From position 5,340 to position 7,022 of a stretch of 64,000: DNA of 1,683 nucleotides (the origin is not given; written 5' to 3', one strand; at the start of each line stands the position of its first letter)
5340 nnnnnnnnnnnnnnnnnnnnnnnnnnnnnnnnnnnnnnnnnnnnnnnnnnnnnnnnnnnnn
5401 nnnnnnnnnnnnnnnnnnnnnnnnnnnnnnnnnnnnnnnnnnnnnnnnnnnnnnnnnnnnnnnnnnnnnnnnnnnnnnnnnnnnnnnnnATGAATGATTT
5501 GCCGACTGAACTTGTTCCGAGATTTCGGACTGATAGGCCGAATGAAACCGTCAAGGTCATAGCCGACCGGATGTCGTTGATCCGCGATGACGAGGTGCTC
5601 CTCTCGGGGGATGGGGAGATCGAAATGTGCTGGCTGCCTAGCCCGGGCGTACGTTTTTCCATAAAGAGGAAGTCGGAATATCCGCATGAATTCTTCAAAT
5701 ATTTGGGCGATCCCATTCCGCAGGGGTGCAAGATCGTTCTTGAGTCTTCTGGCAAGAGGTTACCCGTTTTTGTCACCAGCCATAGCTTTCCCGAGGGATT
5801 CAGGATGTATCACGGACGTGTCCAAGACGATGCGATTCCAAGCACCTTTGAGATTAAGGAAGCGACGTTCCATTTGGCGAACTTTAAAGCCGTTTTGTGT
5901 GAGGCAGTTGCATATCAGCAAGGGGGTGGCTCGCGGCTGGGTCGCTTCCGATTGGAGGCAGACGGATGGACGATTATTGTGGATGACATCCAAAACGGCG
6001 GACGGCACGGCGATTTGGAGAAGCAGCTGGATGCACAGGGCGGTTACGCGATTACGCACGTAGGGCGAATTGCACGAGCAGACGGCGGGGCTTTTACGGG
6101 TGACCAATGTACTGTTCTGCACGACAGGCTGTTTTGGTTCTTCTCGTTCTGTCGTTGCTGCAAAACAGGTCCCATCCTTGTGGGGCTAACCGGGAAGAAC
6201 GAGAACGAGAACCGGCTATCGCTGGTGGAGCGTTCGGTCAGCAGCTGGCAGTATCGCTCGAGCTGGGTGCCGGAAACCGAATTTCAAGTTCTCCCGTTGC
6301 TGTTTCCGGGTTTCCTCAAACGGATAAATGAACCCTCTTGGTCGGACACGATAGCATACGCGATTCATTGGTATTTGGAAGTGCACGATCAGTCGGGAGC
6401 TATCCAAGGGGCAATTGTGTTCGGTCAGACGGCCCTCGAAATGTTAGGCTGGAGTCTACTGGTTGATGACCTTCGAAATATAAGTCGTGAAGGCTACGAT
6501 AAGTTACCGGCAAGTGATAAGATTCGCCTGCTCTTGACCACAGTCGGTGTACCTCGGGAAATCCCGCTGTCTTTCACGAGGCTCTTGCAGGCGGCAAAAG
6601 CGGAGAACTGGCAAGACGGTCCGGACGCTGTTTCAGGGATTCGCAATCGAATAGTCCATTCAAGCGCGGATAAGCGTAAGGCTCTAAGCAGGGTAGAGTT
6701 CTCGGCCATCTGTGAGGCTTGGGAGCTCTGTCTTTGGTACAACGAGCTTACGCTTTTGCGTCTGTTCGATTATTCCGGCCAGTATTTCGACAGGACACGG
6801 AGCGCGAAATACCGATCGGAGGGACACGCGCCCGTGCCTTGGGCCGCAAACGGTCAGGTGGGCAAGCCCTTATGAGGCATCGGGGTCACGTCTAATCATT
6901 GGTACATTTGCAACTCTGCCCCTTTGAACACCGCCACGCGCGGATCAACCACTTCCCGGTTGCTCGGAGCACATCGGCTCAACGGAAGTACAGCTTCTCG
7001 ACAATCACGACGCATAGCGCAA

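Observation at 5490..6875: Lower-GC HEPN-motif (ApeA-like architecture) gene translationally coupled to the 3' end of metH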

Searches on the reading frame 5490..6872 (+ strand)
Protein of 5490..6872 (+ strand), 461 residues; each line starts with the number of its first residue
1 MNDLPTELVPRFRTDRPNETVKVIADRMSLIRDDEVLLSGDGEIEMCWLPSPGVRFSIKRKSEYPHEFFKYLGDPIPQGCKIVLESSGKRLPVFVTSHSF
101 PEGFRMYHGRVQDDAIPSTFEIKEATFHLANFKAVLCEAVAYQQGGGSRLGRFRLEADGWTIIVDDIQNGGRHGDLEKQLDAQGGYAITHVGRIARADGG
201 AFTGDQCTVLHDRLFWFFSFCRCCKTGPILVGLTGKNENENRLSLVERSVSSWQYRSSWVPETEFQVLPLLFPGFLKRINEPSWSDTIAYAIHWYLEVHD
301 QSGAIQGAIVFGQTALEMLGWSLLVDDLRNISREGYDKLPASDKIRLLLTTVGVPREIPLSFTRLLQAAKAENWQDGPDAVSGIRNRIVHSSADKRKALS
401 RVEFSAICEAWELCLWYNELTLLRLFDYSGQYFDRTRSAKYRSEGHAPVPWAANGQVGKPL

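Call 4: search_protein_families(library=pfam, proteins=[window:5490-6872:+], max_evalue=10)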
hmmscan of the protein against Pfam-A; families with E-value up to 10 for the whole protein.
window:5490-6872:+ (461 aa): 0 families

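Call 5: search_protein_families(library=padloc, proteins=[window:5490-6872:+], max_evalue=10)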
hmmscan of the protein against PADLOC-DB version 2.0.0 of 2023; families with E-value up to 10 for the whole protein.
window:5490-6872:+ (461 aa): 0 families

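Call 6: search_protein_families(library=ncbifam, proteins=[window:5490-6872:+], max_evalue=10)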
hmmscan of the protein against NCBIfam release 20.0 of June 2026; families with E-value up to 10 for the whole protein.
window:5490-6872:+ (461 aa): 0 families

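Call 7: find_homologous_proteins(query=window:5490-6872:+, max_evalue=0.001)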
Query window:5490-6872:+ (461 aa): 59 proteins with E <= 0.001 among 7840 candidates.
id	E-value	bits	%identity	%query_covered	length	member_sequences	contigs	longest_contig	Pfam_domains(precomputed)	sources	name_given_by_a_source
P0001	0.0e+0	1083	100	100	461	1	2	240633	PF26308.1,PF27216.1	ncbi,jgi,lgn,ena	ncbi:MAG: hypothetical protein ABSA12_00155 [Verrucomicrobiia bacterium]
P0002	6.4e-235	798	74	99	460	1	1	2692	PF26308.1,PF27216.1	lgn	-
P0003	1.3e-111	392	43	98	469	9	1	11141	PF26308.1,PF27216.1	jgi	jgi:hypothetical protein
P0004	9.7e-111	389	44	98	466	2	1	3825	PF26308.1,PF27216.1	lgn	-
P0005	2.8e-110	387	43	98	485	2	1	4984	PF26308.1,PF27216.1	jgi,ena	-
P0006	1.6e-109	385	43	98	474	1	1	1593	PF26308.1,PF27216.1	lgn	-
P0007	4.3e-109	384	43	97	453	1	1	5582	PF26308.1,PF27216.1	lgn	-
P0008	1.5e-104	369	44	92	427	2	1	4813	PF26308.1,PF27216.1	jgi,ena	-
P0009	1.2e-77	280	36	97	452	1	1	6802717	PF26308.1,PF27216.1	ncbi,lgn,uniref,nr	ncbi:hypothetical protein ANSO36C_35600 [Nostoc cf. commune SO-36]|uniref:YopA central domain-contai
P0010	4.9e-76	275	36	97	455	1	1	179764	PF26308.1,PF27216.1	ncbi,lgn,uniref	ncbi:hypothetical protein [Nostoc sp.]|uniref:hypothetical protein n=1 Tax=Nostoc sp. TaxID=1180 Rep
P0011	7.7e-74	267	35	97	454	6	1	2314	PF26308.1,PF27216.1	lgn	-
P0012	3.1e-73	265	36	97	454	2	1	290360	PF26308.1,PF27216.1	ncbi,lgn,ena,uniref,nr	ncbi:MAG: hypothetical protein HWQ43_01620 [Nostoc sp. JL31]|uniref:hypothetical protein n=1 Tax=Nos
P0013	6.4e-73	264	34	97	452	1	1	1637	PF26308.1,PF27216.1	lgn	-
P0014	5.7e-72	261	32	98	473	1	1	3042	PF26308.1,PF27216.1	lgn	-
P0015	7.0e-72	261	36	97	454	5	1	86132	PF26308.1,PF27216.1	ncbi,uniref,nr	ncbi:hypothetical protein H6G97_15220 [Nostoc flagelliforme FACHB-838]|uniref:YopA central domain-co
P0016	8.6e-72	261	35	98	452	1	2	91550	PF26308.1,PF27216.1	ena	-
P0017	7.1e-70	254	34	98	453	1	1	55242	PF26308.1,PF27216.1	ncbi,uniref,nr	ncbi:hypothetical protein [Aulosira sp. FACHB-615]|uniref:hypothetical protein n=1 Tax=Aulosira sp. 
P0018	1.8e-69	253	34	97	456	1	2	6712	PF26308.1,PF27216.1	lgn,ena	-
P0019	5.2e-68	248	35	97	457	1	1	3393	PF26308.1,PF27216.1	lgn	-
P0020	4.2e-64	235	33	94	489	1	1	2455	PF26308.1,PF27216.1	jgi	jgi:hypothetical protein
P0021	4.5e-63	232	34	98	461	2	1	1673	PF26308.1,PF27216.1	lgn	-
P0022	1.7e-62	230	33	97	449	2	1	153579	PF26308.1,PF27216.1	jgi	jgi:hypothetical protein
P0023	4.2e-57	212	34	95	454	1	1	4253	PF26308.1,PF27216.1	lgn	-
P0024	1.9e-54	203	32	97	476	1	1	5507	PF26308.1,PF27216.1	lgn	-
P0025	2.5e-53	200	30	98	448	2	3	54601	PF26308.1,PF27216.1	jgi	-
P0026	1.4e-52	197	34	96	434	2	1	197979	PF26308.1,PF27216.1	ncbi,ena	-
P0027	1.7e-52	197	31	96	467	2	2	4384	PF26308.1,PF27216.1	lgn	-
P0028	2.1e-52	197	30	89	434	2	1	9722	PF26308.1,PF27216.1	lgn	-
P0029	3.5e-52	196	30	98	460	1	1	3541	PF26308.1,PF27216.1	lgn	-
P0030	6.2e-51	192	32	89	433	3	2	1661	PF26308.1,PF27216.1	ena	-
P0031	4.0e-49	186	30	94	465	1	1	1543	PF26308.1,PF27216.1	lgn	-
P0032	9.0e-48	181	34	73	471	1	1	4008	PF26308.1,PF27216.1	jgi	jgi:hypothetical protein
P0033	1.2e-47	181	30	98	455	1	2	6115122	PF26308.1,PF27216.1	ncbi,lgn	ncbi:MAG: hypothetical protein AB3A66_10260 [Nodularia sp. CChRGM 3473]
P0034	1.9e-47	180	30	95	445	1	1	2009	PF26308.1,PF27216.1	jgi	-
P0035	2.0e-47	180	29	98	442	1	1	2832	PF26308.1,PF27216.1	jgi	jgi:hypothetical protein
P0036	3.2e-47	179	29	98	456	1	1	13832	PF26308.1,PF27216.1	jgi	jgi:hypothetical protein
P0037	6.8e-47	178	30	97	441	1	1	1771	PF26308.1,PF27216.1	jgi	jgi:hypothetical protein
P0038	5.5e-45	172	30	95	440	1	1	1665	PF26308.1,PF27216.1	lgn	-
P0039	7.1e-43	165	28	89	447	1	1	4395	PF26308.1,PF27216.1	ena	-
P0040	1.4e-41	161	32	80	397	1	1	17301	PF26308.1,PF27216.1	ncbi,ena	-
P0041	1.7e-40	157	33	69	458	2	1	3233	PF26308.1,PF27216.1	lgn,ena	-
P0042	9.6e-40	155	34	66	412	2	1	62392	PF26308.1,PF27216.1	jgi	jgi:hypothetical protein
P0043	2.8e-38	150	32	77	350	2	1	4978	PF26308.1,PF27216.1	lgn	-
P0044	6.1e-37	146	29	91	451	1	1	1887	PF26308.1,PF27216.1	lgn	-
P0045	6.7e-37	145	32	70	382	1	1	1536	PF26308.1,PF27216.1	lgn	-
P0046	2.0e-36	144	28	95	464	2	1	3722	PF26308.1,PF27216.1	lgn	-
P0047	4.0e-36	143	31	80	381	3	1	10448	PF26308.1,PF27216.1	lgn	-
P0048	6.1e-36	142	32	69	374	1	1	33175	PF26308.1,PF27216.1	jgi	-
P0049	3.6e-34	136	28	95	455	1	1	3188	PF26308.1,PF27216.1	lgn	-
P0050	7.8e-31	125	28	92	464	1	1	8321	PF26308.1,PF27216.1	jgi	jgi:hypothetical protein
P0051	9.3e-31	125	32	72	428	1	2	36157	PF26308.1,PF27216.1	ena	-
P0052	9.0e-30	122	29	68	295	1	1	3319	PF26308.1,PF27216.1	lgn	-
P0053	6.6e-29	119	32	72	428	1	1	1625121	PF26308.1,PF27216.1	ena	-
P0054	2.9e-28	117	27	92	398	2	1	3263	PF26308.1,PF27216.1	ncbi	ncbi:MAG: hypothetical protein ABSG53_27230 [Thermoguttaceae bacterium]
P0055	1.1e-26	112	31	77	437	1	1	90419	PF26308.1,PF27216.1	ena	-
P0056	5.5e-26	109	26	95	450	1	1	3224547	PF26308.1,PF27216.1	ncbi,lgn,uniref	ncbi:hypothetical protein [Nonlabens ulvanivorans]|uniref:hypothetical protein n=1 Tax=Nonlabens ulv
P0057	4.2e-21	93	28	83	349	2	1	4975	PF26308.1,PF27216.1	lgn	-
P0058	4.6e-18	83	31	65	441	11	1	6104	PF26308.1,PF27216.1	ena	-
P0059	3.2e-6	44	26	46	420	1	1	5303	PF26308.1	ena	-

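Call 8: search_solved_structures(query=window:5490-6872:+, max_evalue=10)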
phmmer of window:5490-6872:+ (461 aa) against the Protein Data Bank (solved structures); distinct sequences matched with E-value up to 10: 0.

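Call 10: search_protein_families(library=pfam, proteins=[P0009, P0003, P0026, P0056, P0054], max_evalue=10)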
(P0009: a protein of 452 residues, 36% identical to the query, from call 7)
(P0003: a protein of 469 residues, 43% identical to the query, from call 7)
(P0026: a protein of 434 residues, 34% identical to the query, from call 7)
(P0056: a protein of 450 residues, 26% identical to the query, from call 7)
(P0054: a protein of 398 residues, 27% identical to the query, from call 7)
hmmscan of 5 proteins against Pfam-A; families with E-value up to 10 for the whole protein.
P0009 (452 aa): 2 families
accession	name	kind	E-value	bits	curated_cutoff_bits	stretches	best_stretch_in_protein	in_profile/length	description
PF09851.14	SHOCT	-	0.044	14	27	1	327-341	11-25/28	Short C-terminal domain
PF16235.10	DUF4894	-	0.079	13.8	28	1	143-193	69-119/122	Domain of unknown function (DUF4894)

P0003 (469 aa): 1 family
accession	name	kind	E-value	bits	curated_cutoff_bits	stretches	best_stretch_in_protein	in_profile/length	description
PF18739.6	HEPN_Apea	-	0.13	13.1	24.4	1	373-428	75-128/136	Apea-like HEPN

P0026 (434 aa): 1 family
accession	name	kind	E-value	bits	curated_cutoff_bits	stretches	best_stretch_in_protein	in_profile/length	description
PF18739.6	HEPN_Apea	-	0.2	12.5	24.4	1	363-408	81-128/136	Apea-like HEPN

P0056 (450 aa): 0 families

P0054 (398 aa): 0 families

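Call 11: find_encoding_contigs(protein=P0002, flank=10000, max_places=4)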
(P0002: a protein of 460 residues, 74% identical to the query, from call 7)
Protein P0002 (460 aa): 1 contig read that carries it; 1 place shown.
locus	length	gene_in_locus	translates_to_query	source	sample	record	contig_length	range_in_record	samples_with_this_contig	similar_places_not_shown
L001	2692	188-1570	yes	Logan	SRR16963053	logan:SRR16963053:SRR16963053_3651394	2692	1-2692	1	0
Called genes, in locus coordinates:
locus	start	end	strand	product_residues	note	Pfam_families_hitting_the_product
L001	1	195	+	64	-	?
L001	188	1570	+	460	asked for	PF26308:YopA_M, PF27216:YopA_C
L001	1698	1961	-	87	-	-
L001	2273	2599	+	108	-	PF00254:FKBP_C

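Call 15: find_encoding_contigs(protein=P0003, flank=10000, max_places=4)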
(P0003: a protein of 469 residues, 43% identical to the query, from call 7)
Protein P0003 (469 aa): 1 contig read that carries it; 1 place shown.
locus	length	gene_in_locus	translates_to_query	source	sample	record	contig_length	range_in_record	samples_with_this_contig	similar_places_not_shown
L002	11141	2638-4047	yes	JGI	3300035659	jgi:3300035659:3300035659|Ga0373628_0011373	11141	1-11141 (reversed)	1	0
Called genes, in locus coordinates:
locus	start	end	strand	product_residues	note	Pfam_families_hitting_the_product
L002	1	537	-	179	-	?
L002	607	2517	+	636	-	PF01170:UPF0020 (faint), PF02384:N6_Mtase (faint), PF20473:MmeI_Mtase, PF07669:Eco57I, PF12950:TaqI_C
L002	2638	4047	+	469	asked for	PF26308:YopA_M, PF27216:YopA_C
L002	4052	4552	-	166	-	-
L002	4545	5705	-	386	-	PF01381:HTH_3 (weak), PF06114:Peptidase_M78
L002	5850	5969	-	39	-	-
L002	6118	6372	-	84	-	-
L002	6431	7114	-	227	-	PF01909:NTP_transf_2 (weak), PF18765:Polbeta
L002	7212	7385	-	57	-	-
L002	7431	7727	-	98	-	PF05016:ParE_toxin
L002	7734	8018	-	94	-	PF02604:PhdYeFM_antitox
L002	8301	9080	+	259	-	PF00561:Abhydrolase_1 (weak)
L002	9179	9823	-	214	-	-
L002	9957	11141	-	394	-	?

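Call 20: search_solved_structures(query=A1, max_evalue=10, show_alignments=3)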
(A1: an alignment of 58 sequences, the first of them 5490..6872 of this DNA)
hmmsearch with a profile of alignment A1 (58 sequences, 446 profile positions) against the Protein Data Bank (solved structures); distinct sequences matched with E-value up to 10: 0.

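Call 26: find_encoding_contigs(protein=P0009, flank=10000, max_places=3)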
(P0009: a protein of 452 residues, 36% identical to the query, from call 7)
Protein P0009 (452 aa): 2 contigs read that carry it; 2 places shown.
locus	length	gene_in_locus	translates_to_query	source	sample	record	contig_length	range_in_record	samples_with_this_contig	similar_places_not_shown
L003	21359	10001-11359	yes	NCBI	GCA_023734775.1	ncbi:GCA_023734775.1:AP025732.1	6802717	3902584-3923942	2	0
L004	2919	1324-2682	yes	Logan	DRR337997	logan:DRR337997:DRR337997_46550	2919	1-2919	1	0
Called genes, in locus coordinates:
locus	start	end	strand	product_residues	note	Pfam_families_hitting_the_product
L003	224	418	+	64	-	-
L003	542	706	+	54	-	PF00301:Rubredoxin, PF21349:RUBY_RBDX (faint)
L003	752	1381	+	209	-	PF01266:DAO (faint), PF03486:HI0933_like, PF07992:Pyr_redox_2 (weak)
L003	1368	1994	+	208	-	PF03486:HI0933_like, PF22780:HI0933_like_1st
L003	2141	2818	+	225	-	PF04613:LpxD, PF25087:GMPPB_C (weak), PF00132:Hexapep (weak)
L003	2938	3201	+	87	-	-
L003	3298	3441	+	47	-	PF06051:DUF928 (weak)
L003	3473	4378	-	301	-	PF02754:CCG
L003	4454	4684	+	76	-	-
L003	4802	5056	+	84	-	PF14573:PP-binding_2 (weak), PF00550:PP-binding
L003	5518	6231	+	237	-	PF00109:ketoacyl-synt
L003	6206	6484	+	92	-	PF02801:Ketoacyl-synt_C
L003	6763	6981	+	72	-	-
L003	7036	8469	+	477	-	PF00456:Transketolase_N, PF02779:Transket_pyr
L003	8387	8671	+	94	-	PF02779:Transket_pyr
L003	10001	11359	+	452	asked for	PF26308:YopA_M, PF27216:YopA_C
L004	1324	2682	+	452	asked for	PF26308:YopA_M, PF27216:YopA_C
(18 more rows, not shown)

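Call 27: find_encoding_contigs(protein=P0056, flank=10000, max_places=3)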
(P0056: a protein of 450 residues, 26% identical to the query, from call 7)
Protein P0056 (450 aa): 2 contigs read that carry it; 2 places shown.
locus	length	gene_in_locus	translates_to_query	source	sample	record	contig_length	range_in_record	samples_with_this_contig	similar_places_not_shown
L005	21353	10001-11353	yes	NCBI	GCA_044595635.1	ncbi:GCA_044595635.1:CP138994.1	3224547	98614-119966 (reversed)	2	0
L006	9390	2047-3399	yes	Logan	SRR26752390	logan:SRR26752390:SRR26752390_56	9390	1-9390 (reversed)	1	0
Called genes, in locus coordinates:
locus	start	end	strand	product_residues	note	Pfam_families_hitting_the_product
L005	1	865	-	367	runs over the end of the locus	PF14362:DUF4407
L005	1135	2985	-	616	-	PF05569:Peptidase_M56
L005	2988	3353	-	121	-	PF03965:Penicillinase_R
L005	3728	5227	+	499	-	PF26696:PTL_trimer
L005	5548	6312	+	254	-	PF26696:PTL_trimer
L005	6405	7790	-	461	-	PF01546:Peptidase_M20, PF07687:M20_dimer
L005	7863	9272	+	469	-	PF13495:Phage_int_SAM_4 (weak), PF00589:Phage_integrase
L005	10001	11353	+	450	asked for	PF26308:YopA_M, PF27216:YopA_C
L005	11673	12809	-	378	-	PF00482:T2SSF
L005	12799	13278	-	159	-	-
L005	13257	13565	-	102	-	-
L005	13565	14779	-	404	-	-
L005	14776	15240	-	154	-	-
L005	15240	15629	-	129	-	-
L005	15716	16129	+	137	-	-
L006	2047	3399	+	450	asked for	PF26308:YopA_M, PF27216:YopA_C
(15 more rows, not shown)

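Call 28: predict_structure(alignment_id=A1)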
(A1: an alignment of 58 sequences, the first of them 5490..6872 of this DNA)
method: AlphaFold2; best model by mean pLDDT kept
length: 461 residues; sequences in the alignment: 58
mean_pLDDT: 93.1   pTM: 0.93
mean pLDDT of the five models: 93.1, 92.8, 92.8, 91.9, 91.7
residues with pLDDT >= 90: 382; 70-90: 59; 50-70: 18; < 50: 2
segments of 3 or more residues with pLDDT < 50: none
pLDDT, mean of each block of 10 residues (from residue 1): 87 95 97 96 97 96 84 89 95 95 94 91 97 87 90 97 89 77 95 98 97 98 97 90 92 91 87 98 97 97 95 98 97 98 98 98 98 98 96 93 97 98 97 85 83 65 58
secondary structure, 60 per line:
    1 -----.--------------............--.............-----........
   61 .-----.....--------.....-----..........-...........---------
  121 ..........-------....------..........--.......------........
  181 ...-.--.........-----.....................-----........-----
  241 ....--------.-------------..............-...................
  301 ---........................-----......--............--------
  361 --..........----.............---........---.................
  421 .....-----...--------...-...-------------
elements in order: E21-32 E35-47 E53-61 H67-71 E80-84 E90-99 E104-111 E121-130 E138-141 E148-157 E160-166 H173-183 E188-196 H204-222 E228-235 E241-244 H267-280 H282-300 H304-327 H333-338 H341-352 H363-372 H377-389 H393-400 H404-425 E431-433 E446-448

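Call 29: find_encoding_contigs(protein=P0026, flank=10000, max_places=2)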
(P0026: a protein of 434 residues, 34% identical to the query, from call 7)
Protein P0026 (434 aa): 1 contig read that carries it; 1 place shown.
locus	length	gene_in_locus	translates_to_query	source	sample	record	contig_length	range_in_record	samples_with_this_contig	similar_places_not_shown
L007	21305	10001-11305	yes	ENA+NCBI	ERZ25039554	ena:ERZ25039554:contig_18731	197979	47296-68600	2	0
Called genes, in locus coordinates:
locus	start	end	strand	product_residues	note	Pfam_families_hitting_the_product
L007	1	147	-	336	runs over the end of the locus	PF26549:Tricorn_N (faint), PF00930:DPPIV_N (faint), PF07676:PD40 (faint), PF26550:Tricorn_2nd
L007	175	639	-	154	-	-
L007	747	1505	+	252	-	-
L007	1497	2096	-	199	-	-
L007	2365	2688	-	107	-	-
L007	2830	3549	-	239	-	-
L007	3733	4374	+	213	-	-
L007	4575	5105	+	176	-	-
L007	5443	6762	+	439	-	PF01548:DEDD_Tnp_IS110, PF02371:Transposase_20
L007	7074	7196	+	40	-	-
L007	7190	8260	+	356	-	-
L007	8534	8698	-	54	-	-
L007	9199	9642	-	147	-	-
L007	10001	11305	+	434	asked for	PF26308:YopA_M, PF27216:YopA_C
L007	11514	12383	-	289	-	PF12717:Cnd1 (faint), PF02985:HEAT (faint), PF13646:HEAT_2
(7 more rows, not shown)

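Call 30: find_encoding_contigs(protein=P0022, flank=10000, max_places=2)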
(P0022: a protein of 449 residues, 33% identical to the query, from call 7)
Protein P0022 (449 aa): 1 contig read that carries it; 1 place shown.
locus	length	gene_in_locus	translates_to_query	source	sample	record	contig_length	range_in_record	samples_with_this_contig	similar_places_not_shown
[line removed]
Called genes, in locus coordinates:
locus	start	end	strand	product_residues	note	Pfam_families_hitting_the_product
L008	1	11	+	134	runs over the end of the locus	PF12092:DUF3568 (weak)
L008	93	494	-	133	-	PF06491:Disulph_isomer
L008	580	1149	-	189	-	PF01923:Cob_adeno_trans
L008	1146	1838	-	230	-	-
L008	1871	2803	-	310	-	PF02016:Peptidase_S66, PF17676:Peptidase_S66C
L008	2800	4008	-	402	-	PF06779:MFS_4 (weak), PF07690:MFS_1, PF12832:MFS_1_like (weak), PF00083:Sugar_tr, PF07690:MFS_1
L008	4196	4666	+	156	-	-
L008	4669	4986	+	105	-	PF00515:TPR_1 (faint), PF13181:TPR_8 (weak)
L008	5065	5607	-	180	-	PF13671:AAA_33 (faint), PF01202:SKI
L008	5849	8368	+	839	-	PF00521:DNA_topoisoIV, PF03989:DNA_gyraseA_C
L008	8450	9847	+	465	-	PF00282:Pyridoxal_deC, PF01212:Beta_elim_lyase (weak)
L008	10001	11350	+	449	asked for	PF26308:YopA_M, PF27216:YopA_C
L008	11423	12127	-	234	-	-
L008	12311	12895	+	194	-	PF13474:SnoaL_3 (weak)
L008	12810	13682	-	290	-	PF00912:Transgly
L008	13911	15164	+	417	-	PF02401:LYTB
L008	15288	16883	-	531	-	PF00515:TPR_1 (faint), PF07719:TPR_2 (faint), PF17874:TPR_MalT (weak), PF13424:TPR_12, PF17874:TPR_MalT, PF13424:TPR_12, PF13487:HD_5, PF01966:HD, +6 more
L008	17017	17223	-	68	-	-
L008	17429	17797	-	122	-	-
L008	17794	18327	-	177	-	PF00034:Cytochrom_C, PF13442:Cytochrome_CBB3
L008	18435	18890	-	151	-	PF02657:SufE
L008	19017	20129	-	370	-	PF12388:Peptidase_M57, PF00413:Peptidase_M10 (faint)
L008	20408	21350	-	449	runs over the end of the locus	PF00657:Lipase_GDSL, PF13472:Lipase_GDSL_2 (faint)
